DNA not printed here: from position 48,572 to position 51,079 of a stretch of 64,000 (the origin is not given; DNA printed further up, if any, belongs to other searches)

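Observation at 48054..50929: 7TM - HD-GYP - histidine kinase fusion sensor with cognate LuxR-type regulator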

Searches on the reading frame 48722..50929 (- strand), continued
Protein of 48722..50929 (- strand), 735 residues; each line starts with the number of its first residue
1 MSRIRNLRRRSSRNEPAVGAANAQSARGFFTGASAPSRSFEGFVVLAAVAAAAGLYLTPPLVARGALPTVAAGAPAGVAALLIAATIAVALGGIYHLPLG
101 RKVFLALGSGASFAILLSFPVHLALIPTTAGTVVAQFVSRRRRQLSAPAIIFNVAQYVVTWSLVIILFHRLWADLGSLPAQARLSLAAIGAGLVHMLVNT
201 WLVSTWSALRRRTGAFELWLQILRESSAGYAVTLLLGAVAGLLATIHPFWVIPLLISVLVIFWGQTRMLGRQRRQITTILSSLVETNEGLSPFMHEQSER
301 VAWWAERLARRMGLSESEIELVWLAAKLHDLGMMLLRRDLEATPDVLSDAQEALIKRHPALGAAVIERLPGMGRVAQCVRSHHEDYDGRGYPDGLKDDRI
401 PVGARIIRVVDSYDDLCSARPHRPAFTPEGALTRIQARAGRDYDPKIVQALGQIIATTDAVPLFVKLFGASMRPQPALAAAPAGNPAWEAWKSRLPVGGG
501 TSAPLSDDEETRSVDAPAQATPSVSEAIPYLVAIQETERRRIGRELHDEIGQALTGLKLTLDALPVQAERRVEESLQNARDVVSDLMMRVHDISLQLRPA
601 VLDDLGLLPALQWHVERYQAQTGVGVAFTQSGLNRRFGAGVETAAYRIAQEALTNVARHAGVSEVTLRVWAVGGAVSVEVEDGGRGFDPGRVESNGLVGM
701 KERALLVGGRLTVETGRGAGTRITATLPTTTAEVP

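Call 31: list_cluster_members(proteins=[P0002, P0018, P0001, P0019])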
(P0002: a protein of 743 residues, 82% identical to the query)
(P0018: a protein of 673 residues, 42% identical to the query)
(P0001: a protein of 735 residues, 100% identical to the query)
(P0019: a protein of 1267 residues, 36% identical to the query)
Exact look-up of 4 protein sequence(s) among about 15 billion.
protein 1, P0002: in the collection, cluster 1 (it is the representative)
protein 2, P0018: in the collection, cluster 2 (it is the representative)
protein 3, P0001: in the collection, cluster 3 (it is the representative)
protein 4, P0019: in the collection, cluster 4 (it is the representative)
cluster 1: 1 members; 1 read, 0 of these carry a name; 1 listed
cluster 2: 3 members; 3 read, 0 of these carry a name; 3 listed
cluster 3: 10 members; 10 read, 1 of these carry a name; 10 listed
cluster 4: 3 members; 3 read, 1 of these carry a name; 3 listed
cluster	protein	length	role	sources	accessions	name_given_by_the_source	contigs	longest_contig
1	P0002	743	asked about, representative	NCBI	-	-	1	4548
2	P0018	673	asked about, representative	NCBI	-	-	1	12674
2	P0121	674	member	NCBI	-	-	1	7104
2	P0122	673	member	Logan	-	-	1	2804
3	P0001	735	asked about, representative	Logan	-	-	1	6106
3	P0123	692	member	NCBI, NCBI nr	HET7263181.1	MAG TPA: HD domain-containing phosphohydrolase [bacterium] | HD domain-containing phosphohydrolase [bacterium]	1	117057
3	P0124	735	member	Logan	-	-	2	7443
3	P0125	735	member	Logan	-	-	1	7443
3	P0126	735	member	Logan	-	-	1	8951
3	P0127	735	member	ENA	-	-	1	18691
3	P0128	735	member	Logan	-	-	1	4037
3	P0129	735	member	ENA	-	-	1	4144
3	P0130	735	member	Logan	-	-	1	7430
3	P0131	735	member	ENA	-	-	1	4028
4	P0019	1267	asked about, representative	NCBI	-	-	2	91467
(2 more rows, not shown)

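Call 32: search_protein_representatives(protein=window:48722-50929:-)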
Query: 735 residues. Proteins with E-value up to 0.001 (for the whole library): 322303; up to 1e-10: 195994; up to 1e-30: 7907. The best 150 are listed.
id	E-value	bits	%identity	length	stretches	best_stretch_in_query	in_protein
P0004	0.0e+00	1135.2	77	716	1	44-735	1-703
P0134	1.1e-176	605.7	48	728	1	22-731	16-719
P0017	7.4e-149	513.7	55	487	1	23-495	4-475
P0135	2.9e-130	452.3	50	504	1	242-729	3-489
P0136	2.3e-124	432.7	41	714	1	26-729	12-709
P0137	3.0e-114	399.3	41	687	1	26-730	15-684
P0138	8.6e-102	358.2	41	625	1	24-652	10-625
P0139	2.0e-101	356.9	52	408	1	331-729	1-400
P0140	4.8e-95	335.9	45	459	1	27-454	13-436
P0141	2.4e-87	310.4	43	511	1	218-730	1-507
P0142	4.4e-87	309.6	34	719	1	28-729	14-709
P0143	8.3e-71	255.8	38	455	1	26-456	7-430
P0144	1.1e-67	245.4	38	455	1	37-460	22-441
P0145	2.7e-67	244.1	40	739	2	529-731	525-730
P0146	4.9e-65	236.7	63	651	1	530-729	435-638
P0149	2.7e-63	230.9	39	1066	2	528-729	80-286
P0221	8.2e-58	212.8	35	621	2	277-453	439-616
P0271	1.5e-56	208.6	32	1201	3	239-458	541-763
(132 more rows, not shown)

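Call 33: search_protein_families(library=pfam, proteins=[P0134, P0136, P0137, P0142, P0145, P0143, P0144, P0149, P0221, P0271], max_evalue=0.01)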
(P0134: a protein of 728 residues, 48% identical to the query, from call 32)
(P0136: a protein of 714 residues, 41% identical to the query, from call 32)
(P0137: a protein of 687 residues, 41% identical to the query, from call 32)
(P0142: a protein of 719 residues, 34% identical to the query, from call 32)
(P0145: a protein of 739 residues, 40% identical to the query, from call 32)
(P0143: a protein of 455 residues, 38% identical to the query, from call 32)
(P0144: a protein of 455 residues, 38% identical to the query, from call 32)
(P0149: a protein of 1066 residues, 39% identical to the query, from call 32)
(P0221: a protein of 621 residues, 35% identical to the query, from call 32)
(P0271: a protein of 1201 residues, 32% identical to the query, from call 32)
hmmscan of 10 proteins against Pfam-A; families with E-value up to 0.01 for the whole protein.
P0134 (728 aa): 6 families
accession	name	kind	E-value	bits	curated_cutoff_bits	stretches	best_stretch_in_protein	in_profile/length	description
PF13487.12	HD_5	-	3.4e-41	141.2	27.2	1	274-435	6-170/170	HD domain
PF01966.28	HD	-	1.6e-19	70.7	22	1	283-404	2-116/116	HD domain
PF02518.31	HATPase_c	-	2.9e-14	53.9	26.4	1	626-718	3-110/111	Histidine kinase-, DNA gyrase B-, and HSP90-like ATPase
PF07730.19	HisKA_3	-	4.4e-12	46.8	24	1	522-584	1-66/68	Histidine kinase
PF13581.12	HATPase_c_2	-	1.3e-06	28.8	27.4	1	632-693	35-102/127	Histidine kinase-like ATPase domain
PF08668.18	HDOD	-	1.6e-05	24.9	22.9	1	282-351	95-174/196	HDOD domain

P0136 (714 aa): 5 families
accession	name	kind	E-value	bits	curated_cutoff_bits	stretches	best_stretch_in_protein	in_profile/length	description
PF13487.12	HD_5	-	1.4e-21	77.4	27.2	1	268-428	6-170/170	HD domain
PF02518.31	HATPase_c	-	4.7e-14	53.2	26.4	1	619-710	4-110/111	Histidine kinase-, DNA gyrase B-, and HSP90-like ATPase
PF01966.28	HD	-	4.8e-09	37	22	1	277-396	2-115/116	HD domain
PF07730.19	HisKA_3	-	9.6e-06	26.5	24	1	517-576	1-66/68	Histidine kinase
PF13581.12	HATPase_c_2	-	2.6e-05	24.7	27.4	1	624-675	35-91/127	Histidine kinase-like ATPase domain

P0137 (687 aa): 4 families
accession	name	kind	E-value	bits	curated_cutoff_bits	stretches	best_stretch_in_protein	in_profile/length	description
PF13487.12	HD_5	-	8e-19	68.5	27.2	1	268-416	3-170/170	HD domain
PF02518.31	HATPase_c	-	5.9e-11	43.2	26.4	1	596-683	4-109/111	Histidine kinase-, DNA gyrase B-, and HSP90-like ATPase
PF07730.19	HisKA_3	-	2.3e-10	41.3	24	1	491-553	1-66/68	Histidine kinase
PF13581.12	HATPase_c_2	-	5.6e-06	26.8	27.4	1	601-648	35-87/127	Histidine kinase-like ATPase domain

P0142 (719 aa): 6 families
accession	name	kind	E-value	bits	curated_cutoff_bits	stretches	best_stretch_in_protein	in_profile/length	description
PF13487.12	HD_5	-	1.8e-26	93.3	27.2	1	270-423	10-170/170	HD domain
PF02518.31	HATPase_c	-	1.6e-14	54.7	26.4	1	618-709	3-109/111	Histidine kinase-, DNA gyrase B-, and HSP90-like ATPase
PF01966.28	HD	-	6.3e-13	49.5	22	1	276-390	3-114/116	HD domain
PF13581.12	HATPase_c_2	-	2.2e-08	34.6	27.4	1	620-677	31-102/127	Histidine kinase-like ATPase domain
PF08668.18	HDOD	-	6.4e-06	26.2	22.9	1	267-320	88-139/196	HDOD domain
PF13589.12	HATPase_c_3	-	0.0015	19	25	1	624-703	6-79/137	Histidine kinase-, DNA gyrase B-, and HSP90-like ATPase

P0145 (739 aa): 7 families
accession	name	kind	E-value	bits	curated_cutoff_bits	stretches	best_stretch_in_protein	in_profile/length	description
PF13487.12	HD_5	-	5.6e-32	111.3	27.2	1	169-330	7-170/170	HD domain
PF00072.30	Response_reg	-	2e-23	83.1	30.2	1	10-122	1-109/111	Response regulator receiver domain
PF01966.28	HD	-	1.7e-19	70.7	22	1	177-297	2-114/116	HD domain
PF07730.19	HisKA_3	-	1e-11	45.6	24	1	534-598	1-68/68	Histidine kinase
PF02518.31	HATPase_c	-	5e-08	33.8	26.4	1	638-729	3-110/111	Histidine kinase-, DNA gyrase B-, and HSP90-like ATPase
PF13185.12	GAF_2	-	0.00056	20.6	28.6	1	380-504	6-135/136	GAF domain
PF01590.32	GAF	-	0.0035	18.3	22.4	0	378-504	2-133/133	GAF domain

P0143 (455 aa): 4 families
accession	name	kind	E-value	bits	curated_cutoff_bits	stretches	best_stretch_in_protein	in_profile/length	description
PF13487.12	HD_5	-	7.7e-41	140.1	27.2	1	260-421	5-170/170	HD domain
PF01966.28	HD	-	3.5e-24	85.7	22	1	270-390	2-116/116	HD domain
PF20972.2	MASE9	-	6.4e-05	23.4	24.3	1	95-234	61-193/203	MASE9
PF08668.18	HDOD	-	0.0037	17.2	22.9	1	261-317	87-141/196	HDOD domain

P0144 (455 aa): 2 families
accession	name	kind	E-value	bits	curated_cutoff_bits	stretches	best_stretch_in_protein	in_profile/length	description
PF13487.12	HD_5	-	3e-40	138.2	27.2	1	264-428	3-170/170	HD domain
PF01966.28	HD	-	7.5e-16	58.9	22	1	276-397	2-116/116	HD domain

P0149 (1066 aa): 12 families
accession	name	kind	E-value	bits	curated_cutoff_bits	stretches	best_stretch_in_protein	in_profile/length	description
PF02518.31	HATPase_c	-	3.1e-26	92.4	26.4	2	197-285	3-108/111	Histidine kinase-, DNA gyrase B-, and HSP90-like ATPase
PF01590.32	GAF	-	2.2e-19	70.8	22.4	2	356-489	3-133/133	GAF domain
PF13185.12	GAF_2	-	3.1e-18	66.7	28.6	2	356-490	5-136/136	GAF domain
PF13492.12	GAF_3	-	7.7e-15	55.9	27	2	357-490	4-128/129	GAF domain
PF07730.19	HisKA_3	-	5.8e-13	49.6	24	2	90-156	1-68/68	Histidine kinase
PF12728.13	HTH_17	-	1.2e-12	48.3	27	1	13-62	1-50/51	Helix-turn-helix domain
PF13581.12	HATPase_c_2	-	7e-11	42.7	27.4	2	182-250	14-87/127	Histidine kinase-like ATPase domain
PF00989.32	PAS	-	3.9e-08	33.7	22.6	1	504-623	2-113/113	PAS fold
PF13188.13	PAS_8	-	2e-07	31.1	21.8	1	506-549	4-45/65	PAS domain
PF13426.13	PAS_9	-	2.6e-07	31.3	27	1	513-625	1-103/103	PAS domain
PF08448.16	PAS_4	-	1.7e-06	28.6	23.1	1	510-627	2-109/110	PAS fold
PF13589.12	HATPase_c_3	-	0.0019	18.7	25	0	204-247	7-50/137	Histidine kinase-, DNA gyrase B-, and HSP90-like ATPase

P0221 (621 aa): 5 families
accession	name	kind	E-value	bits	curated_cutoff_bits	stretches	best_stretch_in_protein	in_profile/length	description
PF13487.12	HD_5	-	1.2e-72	243.6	27.2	2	444-609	2-169/170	HD domain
PF01966.28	HD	-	1.6e-37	128.8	22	2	200-323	2-116/116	HD domain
PF00072.30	Response_reg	-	7.7e-25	87.7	30.2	1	8-118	1-110/111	Response regulator receiver domain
PF08668.18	HDOD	-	9.6e-07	28.9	22.9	0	199-244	95-138/196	HDOD domain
PF18019.7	Cas3_HD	-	0.0022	18.5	23.1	0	213-291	42-130/207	Cas3, HD domain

P0271 (1201 aa): 3 families
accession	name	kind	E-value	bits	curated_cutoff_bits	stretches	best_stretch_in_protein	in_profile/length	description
PF13487.12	HD_5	-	2.5e-78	262.1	27.2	3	593-750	6-168/170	HD domain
PF01966.28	HD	-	5.1e-29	101.4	22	2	603-720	3-115/116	HD domain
PF08668.18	HDOD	-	2.6e-05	24.2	22.9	1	599-656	93-148/196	HDOD domain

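Call 37: predict_structure(alignment_id=A1)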
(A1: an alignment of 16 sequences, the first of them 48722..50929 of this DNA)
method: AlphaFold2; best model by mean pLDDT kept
length: 735 residues; sequences in the alignment: 16
mean_pLDDT: 63.1   pTM: 0.38
mean pLDDT of the five models: 63.1, 62.4, 59.5, 57.5, 55.8
residues with pLDDT >= 90: 31; 70-90: 277; 50-70: 236; < 50: 191
segments of 3 or more residues with pLDDT < 50: 1-28, 61-65, 99-103, 290-293, 331-347, 385-401, 420-423, 458-547, 564-567, 591-597, 733-735
pLDDT, mean of each block of 10 residues (from residue 1): 35 28 40 71 85 70 49 63 79 61 59 74 78 81 67 85 84 81 82 86 79 76 77 77 68 67 63 61 58 53 63 62 63 46 46 58 57 57 48 42 53 63 65 81 73 60 30 25 35 30 27 26 31 38 48 54 50 61 59 49 75 85 88 82 89 82 89 90 72 69 83 83 89 50
secondary structure, 60 per line:
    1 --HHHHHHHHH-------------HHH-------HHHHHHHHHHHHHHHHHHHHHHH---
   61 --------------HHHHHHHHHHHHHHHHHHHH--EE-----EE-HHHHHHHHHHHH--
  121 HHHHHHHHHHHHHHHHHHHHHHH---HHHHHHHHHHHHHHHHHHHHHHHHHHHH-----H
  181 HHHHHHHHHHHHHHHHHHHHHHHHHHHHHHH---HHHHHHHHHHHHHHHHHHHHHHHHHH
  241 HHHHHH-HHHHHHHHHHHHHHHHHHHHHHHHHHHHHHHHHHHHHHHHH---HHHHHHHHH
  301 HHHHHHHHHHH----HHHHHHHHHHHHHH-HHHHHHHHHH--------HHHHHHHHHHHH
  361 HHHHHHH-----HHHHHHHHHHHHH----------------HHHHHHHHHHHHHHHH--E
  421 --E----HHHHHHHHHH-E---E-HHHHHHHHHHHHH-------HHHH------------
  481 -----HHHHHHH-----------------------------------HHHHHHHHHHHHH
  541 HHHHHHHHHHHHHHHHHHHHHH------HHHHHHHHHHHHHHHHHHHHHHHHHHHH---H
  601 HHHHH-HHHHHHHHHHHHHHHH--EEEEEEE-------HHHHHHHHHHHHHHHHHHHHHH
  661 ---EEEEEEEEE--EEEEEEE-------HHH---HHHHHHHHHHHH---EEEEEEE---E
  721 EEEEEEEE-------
elements in order (helices of 4 or more, strands of 3 or more residues): H3-11 H35-57 H75-94 H107-118 H121-143 H147-174 H180-211 H215-246 H248-288 H292-311 H316-329 H331-340 H349-367 H373-385 H402-417 H428-437 H445-457 H465-468 H486-492 H528-562 H569-596 H600-605 H607-622 E625-631 H639-660 E664-672 E675-681 H695-706 E710-716 E720-728
